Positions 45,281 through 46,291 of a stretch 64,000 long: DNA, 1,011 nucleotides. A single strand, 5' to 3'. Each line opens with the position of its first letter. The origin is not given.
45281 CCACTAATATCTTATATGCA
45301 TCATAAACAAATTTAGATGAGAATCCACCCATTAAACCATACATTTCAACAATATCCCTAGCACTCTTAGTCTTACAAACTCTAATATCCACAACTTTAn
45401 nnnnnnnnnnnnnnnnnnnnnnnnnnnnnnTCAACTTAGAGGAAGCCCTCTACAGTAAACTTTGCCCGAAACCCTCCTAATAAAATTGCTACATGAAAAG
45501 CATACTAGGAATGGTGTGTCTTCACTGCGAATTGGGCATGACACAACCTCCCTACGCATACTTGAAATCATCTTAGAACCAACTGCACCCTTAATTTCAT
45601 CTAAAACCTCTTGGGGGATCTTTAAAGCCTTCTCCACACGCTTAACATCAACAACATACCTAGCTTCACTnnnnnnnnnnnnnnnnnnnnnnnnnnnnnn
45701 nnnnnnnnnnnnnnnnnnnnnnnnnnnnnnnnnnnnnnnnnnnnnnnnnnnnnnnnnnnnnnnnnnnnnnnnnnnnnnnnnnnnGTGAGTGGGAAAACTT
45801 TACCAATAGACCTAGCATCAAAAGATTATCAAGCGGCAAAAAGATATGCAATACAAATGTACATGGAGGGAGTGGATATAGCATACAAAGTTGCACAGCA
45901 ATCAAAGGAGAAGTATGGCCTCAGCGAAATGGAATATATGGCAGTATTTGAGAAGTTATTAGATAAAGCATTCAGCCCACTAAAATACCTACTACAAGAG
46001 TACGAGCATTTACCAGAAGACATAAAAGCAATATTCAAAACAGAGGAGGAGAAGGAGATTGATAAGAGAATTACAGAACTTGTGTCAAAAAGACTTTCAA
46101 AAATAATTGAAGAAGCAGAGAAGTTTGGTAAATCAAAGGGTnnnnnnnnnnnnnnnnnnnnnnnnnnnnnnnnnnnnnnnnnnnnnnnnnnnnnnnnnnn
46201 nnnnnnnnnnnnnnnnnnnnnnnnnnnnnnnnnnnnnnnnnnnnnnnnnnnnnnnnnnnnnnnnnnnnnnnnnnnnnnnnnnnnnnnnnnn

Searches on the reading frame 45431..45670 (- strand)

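Call 80: search_protein_families(library=pfam, proteins=[window:45431-45670:-], max_evalue=1)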
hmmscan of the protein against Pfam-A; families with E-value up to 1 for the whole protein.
window:45431-45670:- (79 aa): 1 family
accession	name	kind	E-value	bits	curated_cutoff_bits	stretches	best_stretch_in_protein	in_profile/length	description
PF22161.1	Mre11_C_bact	-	0.26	11.7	27.4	1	13-27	29-43/47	Mre11 C-terminal domain, bacteria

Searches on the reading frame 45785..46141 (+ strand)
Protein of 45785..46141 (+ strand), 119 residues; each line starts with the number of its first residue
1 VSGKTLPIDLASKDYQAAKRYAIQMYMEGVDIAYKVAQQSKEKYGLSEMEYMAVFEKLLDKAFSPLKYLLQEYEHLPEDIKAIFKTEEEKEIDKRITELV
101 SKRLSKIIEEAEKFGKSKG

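Call 5: search_protein_families(library=pfam, proteins=[window:45785-46141:+], max_evalue=0.1)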
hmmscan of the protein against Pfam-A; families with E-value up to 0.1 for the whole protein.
window:45785-46141:+ (119 aa): 2 families
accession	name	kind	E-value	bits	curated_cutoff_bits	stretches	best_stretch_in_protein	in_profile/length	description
PF09316.15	Cmyb_C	-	0.0009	19.4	27.7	1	60-98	82-120/157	C-myb, C-terminal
PF00103.25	Hormone_1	-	0.061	13.5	22.7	1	39-113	82-157/215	Somatotropin hormone family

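Call 6: search_protein_families(library=ncbifam, proteins=[window:45785-46141:+], max_evalue=0.1)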
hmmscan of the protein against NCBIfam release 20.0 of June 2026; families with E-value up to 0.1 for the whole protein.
window:45785-46141:+ (119 aa): 1 family
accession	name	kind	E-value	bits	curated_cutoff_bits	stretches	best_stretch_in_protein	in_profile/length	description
NF052239.1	antitox_spr1629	equivalog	0.005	16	335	1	17-100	62-146/377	spr1629 family repressor/antitoxin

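Call 48: find_homologous_proteins(query=window:45785-46141:+, max_evalue=0.001)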
Query window:45785-46141:+ (119 aa): 9 proteins with E <= 0.001 among 29 candidates.
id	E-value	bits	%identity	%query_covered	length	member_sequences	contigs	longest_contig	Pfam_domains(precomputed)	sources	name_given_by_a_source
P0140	2.3e-65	235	98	99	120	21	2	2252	-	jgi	jgi:3-oxoacyl-[acyl-carrier-protein] synthase III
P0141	4.2e-53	196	78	99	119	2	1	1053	-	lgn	-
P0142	1.1e-51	191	79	99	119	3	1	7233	-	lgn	-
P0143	1.7e-50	188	75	99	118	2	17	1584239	-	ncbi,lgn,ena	ncbi:MAG: hypothetical protein QW743_02645 [Candidatus Methanomethylicia archaeon]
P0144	5.4e-50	186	74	99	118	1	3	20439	-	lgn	-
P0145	5.2e-49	183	76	95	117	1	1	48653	-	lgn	-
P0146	3.1e-40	155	64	97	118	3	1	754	-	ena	-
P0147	3.7e-38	148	59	97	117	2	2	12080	-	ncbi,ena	-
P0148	1.9e-36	142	56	97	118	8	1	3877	-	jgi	-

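Call 57: predict_structure(alignment_id=A2)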
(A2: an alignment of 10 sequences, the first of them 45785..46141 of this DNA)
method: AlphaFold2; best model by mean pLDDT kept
length: 119 residues; sequences in the alignment: 10
mean_pLDDT: 70.8   pTM: 0.46
mean pLDDT of the five models: 70.8, 67.2, 66.2, 66.0, 64.6
residues with pLDDT >= 90: 10; 70-90: 46; 50-70: 57; < 50: 6
segments of 3 or more residues with pLDDT < 50: 1-4
pLDDT, mean of each block of 10 residues (from residue 1): 50 64 74 88 92 87 69 60 61 70 75 60
secondary structure, 60 per line:
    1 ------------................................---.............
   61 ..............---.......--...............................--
elements in order: H13-44 H48-74 H78-84 H87-117

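Call 60: fold_search(model_id=the predicted structure, library=pdb)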
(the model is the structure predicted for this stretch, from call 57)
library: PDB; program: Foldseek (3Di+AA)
matches with E <= 10: 185; with E <= 0.001: 0
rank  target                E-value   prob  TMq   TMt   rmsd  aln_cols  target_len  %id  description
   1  8q87_BR               7.4e-01  0.30  0.31  0.23  18.8       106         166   18  Structure of the G. gallus 80S rotated ribosome in complex with eEF2 and SERBP1 (released 2024-08-28)
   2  7oyc_R1               8.4e-01  0.35  0.33  0.25  17.6       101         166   18  Cryo-EM structure of the Xenopus egg 80S ribosome (released 2022-07-20)
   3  8qhu_Q                8.9e-01  0.23  0.31  0.21  22.2       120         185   12  CRYO-EM STRUCTURE OF LEISHMANIA MAJOR 80S RIBOSOME : LM32Cs1C1 snoRNA overexpression (released 2025-02-12)
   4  7qiz_T                1.0e+00  0.30  0.32  0.23  17.3       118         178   14  Specific features and methylation sites of a plant 80S ribosome (released 2022-08-03)
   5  8fky_LD               1.2e+00  0.38  0.30  0.28  12.5        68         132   15  Human nucleolar pre-60S ribosomal subunit (State F) (released 2023-07-12)
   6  8qyx_L1               1.2e+00  0.23  0.28  0.22  16.8        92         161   13  Human 60S ribosomal subunit (released 2024-12-11)
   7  8fl2_LD               1.3e+00  0.23  0.29  0.23  12.9        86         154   13  Human nuclear pre-60S ribosomal subunit (State I1) (released 2023-07-12)
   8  7oyd_R                1.3e+00  0.20  0.31  0.23  18.9       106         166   18  Cryo-EM structure of a rabbit 80S ribosome with zebrafish Dap1b (released 2022-07-20)
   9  7b9v_R                1.4e+00  0.44  0.36  0.50  19.6        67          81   21  Yeast C complex spliceosome at 2.8 Angstrom resolution with Prp18/Slu7 bound (released 2021-03-10)
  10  7qiw_T                1.5e+00  0.44  0.33  0.27   6.8        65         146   11  Specific features and methylation sites of a plant ribosome. 60S ribosomal subunit. (released 2022-07-13)
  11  9gul_LR               1.6e+00  0.16  0.29  0.22  19.6       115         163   13  Structure of FLuc-XBP1u+ stalled human 60S ribosome nascent chain complex (released 2025-09-24)
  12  4v6x_CR               1.6e+00  0.11  0.25  0.17  23.4       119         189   17  Structure of the human 80S ribosome (released 2014-07-09)
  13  8qfd_R                1.7e+00  0.33  0.30  0.25   6.2        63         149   13  UFL1 E3 ligase bound 60S ribosome (released 2024-02-21)
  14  4ug0_LR               1.7e+00  0.10  0.25  0.17  24.0       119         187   16  STRUCTURE OF THE HUMAN 80S RIBOSOME (released 2015-06-10)
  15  9axt_Bd               1.8e+00  0.23  0.32  0.25  18.2        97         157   10  Non-translating S. pombe ribosome (released 2024-10-16)
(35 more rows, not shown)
